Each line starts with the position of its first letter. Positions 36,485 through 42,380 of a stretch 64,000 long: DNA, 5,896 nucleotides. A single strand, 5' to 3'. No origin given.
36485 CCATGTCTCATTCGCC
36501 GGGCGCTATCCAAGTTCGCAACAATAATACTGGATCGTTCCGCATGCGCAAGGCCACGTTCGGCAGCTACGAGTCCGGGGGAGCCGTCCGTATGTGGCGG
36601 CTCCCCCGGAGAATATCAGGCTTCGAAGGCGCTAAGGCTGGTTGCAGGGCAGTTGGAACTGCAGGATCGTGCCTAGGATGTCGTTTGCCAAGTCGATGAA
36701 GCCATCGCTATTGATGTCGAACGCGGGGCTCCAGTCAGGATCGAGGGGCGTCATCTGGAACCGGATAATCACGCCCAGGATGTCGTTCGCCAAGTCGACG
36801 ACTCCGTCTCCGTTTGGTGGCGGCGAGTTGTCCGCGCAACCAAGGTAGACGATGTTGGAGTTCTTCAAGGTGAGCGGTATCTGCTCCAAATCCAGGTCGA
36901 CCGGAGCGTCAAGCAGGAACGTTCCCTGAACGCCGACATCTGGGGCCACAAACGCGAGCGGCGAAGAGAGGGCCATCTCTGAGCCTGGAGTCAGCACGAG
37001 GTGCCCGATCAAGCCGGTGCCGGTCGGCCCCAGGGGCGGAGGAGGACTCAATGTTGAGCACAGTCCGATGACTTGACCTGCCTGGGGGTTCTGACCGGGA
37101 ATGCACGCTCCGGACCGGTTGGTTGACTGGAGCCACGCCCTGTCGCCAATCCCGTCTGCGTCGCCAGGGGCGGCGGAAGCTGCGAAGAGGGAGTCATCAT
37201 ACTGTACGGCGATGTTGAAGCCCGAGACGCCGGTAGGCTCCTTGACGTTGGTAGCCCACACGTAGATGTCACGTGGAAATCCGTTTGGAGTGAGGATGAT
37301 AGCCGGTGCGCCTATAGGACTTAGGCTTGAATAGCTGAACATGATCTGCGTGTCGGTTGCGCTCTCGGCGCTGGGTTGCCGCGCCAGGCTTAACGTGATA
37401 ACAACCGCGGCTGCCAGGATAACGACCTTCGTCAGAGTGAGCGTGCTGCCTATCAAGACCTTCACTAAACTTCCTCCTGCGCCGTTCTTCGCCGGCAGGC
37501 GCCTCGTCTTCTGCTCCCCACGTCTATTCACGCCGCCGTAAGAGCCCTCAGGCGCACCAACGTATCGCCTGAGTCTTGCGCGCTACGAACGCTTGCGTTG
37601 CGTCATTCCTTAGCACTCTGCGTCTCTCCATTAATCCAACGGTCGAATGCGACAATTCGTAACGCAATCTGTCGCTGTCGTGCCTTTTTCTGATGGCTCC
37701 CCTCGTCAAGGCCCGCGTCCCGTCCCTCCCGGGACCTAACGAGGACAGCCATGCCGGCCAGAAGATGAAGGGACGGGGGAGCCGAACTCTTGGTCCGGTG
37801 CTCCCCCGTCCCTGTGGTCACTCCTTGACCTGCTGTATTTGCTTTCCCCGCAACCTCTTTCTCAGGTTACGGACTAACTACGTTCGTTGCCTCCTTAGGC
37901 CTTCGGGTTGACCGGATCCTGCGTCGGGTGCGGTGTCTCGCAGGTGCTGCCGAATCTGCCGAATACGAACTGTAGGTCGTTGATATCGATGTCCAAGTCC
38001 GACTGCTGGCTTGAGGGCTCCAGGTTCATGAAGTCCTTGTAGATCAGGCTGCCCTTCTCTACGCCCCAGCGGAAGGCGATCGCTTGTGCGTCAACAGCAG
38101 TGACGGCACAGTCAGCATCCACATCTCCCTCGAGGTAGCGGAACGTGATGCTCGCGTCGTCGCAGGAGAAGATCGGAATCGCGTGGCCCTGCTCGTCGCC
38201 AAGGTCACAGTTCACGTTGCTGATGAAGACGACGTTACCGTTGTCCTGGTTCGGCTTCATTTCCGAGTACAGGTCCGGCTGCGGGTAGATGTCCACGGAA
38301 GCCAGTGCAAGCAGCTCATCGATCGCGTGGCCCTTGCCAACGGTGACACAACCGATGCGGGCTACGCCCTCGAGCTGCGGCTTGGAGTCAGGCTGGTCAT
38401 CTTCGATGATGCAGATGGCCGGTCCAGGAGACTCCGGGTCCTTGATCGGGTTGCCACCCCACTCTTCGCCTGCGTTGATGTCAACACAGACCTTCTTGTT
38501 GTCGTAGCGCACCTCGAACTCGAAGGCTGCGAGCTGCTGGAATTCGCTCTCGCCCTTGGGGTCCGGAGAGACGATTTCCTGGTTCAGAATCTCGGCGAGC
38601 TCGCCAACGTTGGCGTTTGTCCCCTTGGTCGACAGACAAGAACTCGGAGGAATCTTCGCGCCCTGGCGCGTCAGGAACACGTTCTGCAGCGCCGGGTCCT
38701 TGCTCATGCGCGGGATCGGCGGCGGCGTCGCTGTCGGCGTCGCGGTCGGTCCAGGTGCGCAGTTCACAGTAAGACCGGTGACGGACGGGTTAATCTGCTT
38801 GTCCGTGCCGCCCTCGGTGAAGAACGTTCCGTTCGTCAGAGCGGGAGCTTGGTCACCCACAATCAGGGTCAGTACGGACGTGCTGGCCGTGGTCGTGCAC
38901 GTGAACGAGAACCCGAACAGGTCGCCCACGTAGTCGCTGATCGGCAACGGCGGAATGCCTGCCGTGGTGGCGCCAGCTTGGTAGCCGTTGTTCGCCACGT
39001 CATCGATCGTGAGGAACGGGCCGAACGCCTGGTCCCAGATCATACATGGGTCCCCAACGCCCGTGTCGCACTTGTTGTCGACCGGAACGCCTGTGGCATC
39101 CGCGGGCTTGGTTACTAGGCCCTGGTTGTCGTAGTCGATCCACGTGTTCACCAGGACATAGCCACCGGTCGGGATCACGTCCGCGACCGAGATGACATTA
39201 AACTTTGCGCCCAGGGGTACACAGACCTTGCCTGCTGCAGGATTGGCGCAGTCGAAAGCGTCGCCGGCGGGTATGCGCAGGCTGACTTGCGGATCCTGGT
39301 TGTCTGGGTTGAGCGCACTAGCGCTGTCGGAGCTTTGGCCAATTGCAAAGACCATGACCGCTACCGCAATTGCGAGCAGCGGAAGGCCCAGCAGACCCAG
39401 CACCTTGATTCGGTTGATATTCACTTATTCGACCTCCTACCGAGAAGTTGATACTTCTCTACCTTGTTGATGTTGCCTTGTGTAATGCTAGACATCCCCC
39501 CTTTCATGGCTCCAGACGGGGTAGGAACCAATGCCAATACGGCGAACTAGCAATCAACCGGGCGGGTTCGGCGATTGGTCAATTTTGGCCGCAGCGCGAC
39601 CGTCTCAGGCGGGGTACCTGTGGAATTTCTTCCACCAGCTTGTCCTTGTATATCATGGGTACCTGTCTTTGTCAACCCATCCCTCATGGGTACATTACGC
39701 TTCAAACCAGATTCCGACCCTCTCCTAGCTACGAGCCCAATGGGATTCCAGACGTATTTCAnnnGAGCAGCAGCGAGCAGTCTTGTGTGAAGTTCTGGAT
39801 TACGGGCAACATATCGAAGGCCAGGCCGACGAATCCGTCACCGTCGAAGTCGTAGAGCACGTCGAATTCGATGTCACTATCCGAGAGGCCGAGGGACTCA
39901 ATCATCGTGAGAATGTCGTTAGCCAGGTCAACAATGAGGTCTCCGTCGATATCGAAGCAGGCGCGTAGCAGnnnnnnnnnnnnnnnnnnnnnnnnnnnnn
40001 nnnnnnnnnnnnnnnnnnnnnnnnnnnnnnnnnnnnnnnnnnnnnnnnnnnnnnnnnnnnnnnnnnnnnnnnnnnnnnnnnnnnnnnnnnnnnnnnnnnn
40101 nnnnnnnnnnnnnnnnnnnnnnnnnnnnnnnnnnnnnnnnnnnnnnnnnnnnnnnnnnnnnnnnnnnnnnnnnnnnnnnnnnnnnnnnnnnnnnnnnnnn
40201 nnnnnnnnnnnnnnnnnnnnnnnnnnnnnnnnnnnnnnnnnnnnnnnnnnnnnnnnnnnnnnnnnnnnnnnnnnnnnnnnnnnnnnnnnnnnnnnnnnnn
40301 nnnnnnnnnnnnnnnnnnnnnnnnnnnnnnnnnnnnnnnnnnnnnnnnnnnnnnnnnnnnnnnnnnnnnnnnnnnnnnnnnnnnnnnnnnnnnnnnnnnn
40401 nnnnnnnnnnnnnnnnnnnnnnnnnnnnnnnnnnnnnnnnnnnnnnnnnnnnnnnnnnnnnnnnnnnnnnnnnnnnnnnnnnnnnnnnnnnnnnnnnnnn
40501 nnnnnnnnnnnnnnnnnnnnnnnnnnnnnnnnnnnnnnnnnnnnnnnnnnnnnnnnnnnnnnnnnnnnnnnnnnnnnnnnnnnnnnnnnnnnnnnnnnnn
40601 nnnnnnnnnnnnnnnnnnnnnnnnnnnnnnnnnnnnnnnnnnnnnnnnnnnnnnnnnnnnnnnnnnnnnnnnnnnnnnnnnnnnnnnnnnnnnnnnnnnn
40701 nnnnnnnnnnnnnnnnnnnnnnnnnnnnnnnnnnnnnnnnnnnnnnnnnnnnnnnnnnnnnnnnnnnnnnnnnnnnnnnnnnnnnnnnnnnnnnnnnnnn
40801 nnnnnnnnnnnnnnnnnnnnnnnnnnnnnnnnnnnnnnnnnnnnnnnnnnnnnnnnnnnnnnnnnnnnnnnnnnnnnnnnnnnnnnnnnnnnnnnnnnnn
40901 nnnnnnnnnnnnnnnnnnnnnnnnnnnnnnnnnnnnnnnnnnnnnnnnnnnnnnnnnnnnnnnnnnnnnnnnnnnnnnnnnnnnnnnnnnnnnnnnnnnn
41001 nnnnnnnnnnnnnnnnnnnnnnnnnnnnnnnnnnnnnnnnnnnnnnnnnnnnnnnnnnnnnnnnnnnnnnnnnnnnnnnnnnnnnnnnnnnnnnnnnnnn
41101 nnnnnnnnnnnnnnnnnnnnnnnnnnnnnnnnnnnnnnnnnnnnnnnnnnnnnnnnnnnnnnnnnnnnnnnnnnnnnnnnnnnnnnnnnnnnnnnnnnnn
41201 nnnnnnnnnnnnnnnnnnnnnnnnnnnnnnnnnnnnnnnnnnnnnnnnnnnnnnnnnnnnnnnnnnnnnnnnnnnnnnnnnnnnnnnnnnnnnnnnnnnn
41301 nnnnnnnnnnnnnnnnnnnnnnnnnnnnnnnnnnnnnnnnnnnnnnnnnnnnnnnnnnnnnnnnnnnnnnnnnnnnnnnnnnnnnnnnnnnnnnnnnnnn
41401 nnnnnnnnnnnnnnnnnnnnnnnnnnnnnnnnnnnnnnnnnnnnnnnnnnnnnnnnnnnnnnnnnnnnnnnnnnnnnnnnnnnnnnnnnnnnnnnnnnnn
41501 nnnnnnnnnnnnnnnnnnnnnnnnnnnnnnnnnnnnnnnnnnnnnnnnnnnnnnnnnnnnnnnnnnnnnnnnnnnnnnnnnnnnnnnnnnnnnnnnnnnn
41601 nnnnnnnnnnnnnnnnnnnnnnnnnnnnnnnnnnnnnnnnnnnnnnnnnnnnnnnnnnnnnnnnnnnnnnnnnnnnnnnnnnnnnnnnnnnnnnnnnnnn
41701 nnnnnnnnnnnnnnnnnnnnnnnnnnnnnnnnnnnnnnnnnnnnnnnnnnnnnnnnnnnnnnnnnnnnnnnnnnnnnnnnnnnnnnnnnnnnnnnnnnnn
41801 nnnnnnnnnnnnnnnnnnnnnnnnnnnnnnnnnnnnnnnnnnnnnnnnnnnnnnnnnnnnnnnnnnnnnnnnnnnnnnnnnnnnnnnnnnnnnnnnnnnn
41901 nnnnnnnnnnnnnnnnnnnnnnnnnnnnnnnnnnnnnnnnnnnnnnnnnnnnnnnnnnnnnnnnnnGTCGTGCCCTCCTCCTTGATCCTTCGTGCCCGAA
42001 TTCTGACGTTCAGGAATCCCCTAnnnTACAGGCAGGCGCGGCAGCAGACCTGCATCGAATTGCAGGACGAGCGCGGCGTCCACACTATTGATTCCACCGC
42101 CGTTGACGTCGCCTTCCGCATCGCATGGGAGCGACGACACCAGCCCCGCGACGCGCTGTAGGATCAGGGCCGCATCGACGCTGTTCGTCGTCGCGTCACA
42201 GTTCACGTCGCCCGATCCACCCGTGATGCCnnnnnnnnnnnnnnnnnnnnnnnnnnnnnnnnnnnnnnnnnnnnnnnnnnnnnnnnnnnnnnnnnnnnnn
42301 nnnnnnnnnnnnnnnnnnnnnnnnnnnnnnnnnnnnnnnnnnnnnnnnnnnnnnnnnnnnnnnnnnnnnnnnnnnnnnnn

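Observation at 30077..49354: Candidate novel system: sortase-anchored cohesin-dockerin surface assembly with no recognisable enzymatic cargo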

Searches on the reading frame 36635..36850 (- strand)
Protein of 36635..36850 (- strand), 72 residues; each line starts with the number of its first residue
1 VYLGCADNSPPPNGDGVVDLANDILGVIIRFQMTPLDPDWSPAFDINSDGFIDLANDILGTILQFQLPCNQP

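Call 24: search_protein_families(library=pfam, proteins=[window:36635-36850:-], max_evalue=10)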
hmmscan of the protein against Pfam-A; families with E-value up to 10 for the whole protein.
seq(72 aa): 3 families
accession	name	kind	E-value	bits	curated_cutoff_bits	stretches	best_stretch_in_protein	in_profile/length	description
PF13202.12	EF-hand_5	-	0.0058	16.5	25.9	1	43-54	7-18/25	EF hand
PF00036.39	EF-hand_1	-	0.017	15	25.4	1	44-54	9-19/29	EF hand domain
PF00404.24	Dockerin_1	-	0.028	15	22.9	1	13-53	5-45/57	Dockerin type I domain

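Call 79: search_solved_structures(query=A9, max_evalue=10)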
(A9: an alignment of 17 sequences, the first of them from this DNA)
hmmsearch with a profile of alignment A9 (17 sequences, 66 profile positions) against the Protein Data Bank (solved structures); distinct sequences matched with E-value up to 10: 42.
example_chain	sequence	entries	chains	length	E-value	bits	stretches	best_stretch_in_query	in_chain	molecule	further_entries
4u3s_B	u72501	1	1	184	3.4e-08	36.6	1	9-62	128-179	Cellulosomal scaffoldin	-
4wi0_B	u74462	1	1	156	7.3e-08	35.6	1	9-62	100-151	Cellulosomal scaffoldin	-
5k39_B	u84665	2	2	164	1.2e-05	28.5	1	10-61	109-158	Dockerin module from a protein of unknown function | Ig domain protein group 2 domain protein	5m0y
2y3n_B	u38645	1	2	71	2.3e-05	27.6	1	6-58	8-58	CELLULOSOMAL FAMILY-48 PROCESSIVE GLYCOSIDE HYDROLASE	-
2b59_B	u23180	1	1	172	8e-05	25.8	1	5-63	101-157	Cellulosomal scaffolding protein A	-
3kcp_A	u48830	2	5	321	0.00018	24.7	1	5-63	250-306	Cellulosomal-scaffolding protein A | Cellulosome anchoring protein cohesin region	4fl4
5g5d_B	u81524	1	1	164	0.0003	24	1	10-63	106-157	CELLULOSOMAL-SCAFFOLDING PROTEIN A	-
4wr2_A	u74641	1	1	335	0.0056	19.9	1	20-56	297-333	Pyrimidine-specific ribonucleoside hydrolase RihA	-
5t7c_A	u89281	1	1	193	0.017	18.4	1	4-58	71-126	Hippocalcin-like protein 1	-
1bjf_A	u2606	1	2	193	0.042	17.1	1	4-58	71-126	NEUROCALCIN DELTA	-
2ggz_A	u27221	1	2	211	0.12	15.6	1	3-58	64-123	Guanylyl cyclase-activating protein 3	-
5otj_D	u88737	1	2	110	0.16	15.2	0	38-50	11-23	Polcalcin Phl p 7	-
1jba_A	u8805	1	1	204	0.17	15.2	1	4-65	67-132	PROTEIN (GUANYLATE CYCLASE ACTIVATING PROTEIN 2)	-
2lvi_A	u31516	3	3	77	0.21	14.9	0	38-50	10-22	Polcalcin Phl p 7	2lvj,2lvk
1k9u_A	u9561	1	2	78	0.21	14.9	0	38-50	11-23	Polcalcin Phl p 7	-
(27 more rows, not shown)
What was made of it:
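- Closest known: NCBIfam NF041520 'flexitail domain-containing putative surface protein'. Different: Here it is shown to be a duplicated EF-hand-type dockerin relative (hits to solved type II dockerins, call 79) that co-occurs with cohesin modules.
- The DocB profile hits solved dockerins, 4u3s_B at 3.4e-8 (call 79).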

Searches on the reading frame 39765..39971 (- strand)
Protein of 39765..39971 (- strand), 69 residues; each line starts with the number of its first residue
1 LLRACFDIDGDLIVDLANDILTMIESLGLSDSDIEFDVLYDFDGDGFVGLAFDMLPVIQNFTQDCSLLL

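Call 24: search_protein_families(library=pfam, proteins=[window:39765-39971:-], max_evalue=10)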
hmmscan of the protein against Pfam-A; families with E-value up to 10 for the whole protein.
seq(69 aa): 0 families

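Call 68: search_protein_families(library=ncbifam, proteins=[window:39765-39971:-], max_evalue=1)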
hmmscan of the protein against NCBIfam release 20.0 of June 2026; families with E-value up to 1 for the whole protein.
seq(69 aa): 1 family
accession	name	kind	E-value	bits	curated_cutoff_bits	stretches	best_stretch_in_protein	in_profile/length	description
NF041520.1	flexitail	domain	0.0031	18.3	40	1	10-65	36-107/107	flexitail domain-containing putative surface protein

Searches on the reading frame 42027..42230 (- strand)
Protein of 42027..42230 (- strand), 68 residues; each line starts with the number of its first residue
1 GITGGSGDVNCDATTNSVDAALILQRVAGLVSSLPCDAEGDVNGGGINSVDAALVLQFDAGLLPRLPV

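Call 24: search_protein_families(library=pfam, proteins=[window:42027-42230:-], max_evalue=10)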
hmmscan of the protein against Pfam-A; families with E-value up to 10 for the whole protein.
seq(68 aa): 1 family
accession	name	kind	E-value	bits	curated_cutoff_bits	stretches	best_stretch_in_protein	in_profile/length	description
PF00404.24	Dockerin_1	-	2e-05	25.1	22.9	1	7-55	2-52/57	Dockerin type I domain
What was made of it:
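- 42024..43862 (-): g2: the only subunit without a cohesin. Order: signal peptide (likely start at codon 37), DynF-like beta-barrel, Cys-rich 4-repeat domain of unknown fold class, class-A dockerin. Dockerin_1 25.1 bits when scored alone (call 24).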
